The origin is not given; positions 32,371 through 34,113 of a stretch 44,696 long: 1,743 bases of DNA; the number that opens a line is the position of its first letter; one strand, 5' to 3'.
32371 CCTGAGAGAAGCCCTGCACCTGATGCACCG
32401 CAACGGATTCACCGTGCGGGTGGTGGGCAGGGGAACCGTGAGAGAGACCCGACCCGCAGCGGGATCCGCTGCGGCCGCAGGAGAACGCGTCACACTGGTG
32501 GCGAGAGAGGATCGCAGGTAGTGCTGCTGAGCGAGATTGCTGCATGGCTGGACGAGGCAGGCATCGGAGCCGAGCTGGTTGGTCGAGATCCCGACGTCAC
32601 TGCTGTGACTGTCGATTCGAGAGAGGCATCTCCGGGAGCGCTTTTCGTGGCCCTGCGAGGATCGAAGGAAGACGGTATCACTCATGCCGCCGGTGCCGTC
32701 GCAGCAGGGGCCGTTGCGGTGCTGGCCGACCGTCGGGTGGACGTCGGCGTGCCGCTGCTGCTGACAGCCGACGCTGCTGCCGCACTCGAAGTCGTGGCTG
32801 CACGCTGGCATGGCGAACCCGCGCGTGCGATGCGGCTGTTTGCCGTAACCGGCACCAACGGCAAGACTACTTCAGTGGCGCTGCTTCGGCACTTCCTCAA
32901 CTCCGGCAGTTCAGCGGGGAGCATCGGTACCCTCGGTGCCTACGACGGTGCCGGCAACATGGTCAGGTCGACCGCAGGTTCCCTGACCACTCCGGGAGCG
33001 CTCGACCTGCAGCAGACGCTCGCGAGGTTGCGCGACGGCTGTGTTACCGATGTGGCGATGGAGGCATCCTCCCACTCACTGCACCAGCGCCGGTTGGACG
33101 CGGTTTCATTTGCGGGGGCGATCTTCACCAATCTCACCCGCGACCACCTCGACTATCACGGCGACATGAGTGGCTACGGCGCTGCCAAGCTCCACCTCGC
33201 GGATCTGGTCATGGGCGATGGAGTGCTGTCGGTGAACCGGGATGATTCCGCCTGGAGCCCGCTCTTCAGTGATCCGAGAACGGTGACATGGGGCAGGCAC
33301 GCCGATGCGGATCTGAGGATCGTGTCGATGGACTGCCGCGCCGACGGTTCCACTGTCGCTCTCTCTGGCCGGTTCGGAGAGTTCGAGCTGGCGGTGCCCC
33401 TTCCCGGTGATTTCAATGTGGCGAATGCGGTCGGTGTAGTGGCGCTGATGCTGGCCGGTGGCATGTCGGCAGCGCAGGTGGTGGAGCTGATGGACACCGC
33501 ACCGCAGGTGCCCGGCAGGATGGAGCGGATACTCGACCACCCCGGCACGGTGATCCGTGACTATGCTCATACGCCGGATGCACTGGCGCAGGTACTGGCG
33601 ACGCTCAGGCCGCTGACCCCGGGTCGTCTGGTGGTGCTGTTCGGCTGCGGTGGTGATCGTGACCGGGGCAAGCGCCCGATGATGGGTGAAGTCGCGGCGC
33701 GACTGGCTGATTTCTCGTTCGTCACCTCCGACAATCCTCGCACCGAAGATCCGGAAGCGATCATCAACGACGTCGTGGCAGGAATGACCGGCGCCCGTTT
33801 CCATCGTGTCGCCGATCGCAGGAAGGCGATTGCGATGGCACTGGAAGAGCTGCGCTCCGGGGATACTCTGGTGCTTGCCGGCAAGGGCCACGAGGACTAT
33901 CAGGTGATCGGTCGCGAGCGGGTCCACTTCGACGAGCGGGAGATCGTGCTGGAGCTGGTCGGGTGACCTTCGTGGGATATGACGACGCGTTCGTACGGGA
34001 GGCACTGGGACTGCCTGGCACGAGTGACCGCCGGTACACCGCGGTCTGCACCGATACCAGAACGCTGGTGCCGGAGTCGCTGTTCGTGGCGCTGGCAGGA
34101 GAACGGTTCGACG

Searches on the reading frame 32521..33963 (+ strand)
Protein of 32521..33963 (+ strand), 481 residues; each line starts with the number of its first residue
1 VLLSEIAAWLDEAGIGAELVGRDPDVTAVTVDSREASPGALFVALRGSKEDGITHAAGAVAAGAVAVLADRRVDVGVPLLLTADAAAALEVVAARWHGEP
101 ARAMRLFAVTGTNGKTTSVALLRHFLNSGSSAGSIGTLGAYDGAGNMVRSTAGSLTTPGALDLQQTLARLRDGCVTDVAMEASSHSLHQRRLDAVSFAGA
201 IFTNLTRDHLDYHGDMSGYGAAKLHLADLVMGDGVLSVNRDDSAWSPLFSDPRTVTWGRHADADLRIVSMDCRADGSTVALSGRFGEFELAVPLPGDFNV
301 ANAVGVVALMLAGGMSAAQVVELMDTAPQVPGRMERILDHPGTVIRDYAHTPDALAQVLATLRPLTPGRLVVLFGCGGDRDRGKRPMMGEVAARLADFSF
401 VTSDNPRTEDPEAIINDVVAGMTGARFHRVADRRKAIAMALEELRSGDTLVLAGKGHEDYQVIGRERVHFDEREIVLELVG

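Call 54: search_protein_families(library=pfam, proteins=[window:32521-33963:+], max_evalue=0.00001)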
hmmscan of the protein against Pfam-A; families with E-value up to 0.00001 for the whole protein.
window:32521-33963:+ (481 aa): 3 families
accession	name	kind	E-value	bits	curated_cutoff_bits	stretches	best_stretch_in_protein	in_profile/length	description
PF08245.18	Mur_ligase_M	-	4.3e-41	141.5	24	1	109-309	1-199/200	Mur ligase middle domain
PF02875.26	Mur_ligase_C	-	1.4e-34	120.1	28.4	1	332-456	1-127/127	Mur ligase, glutamate ligase domain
PF01225.30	Mur_ligase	-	3.2e-07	31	21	1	26-79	2-58/95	Mur ligase family, catalytic domain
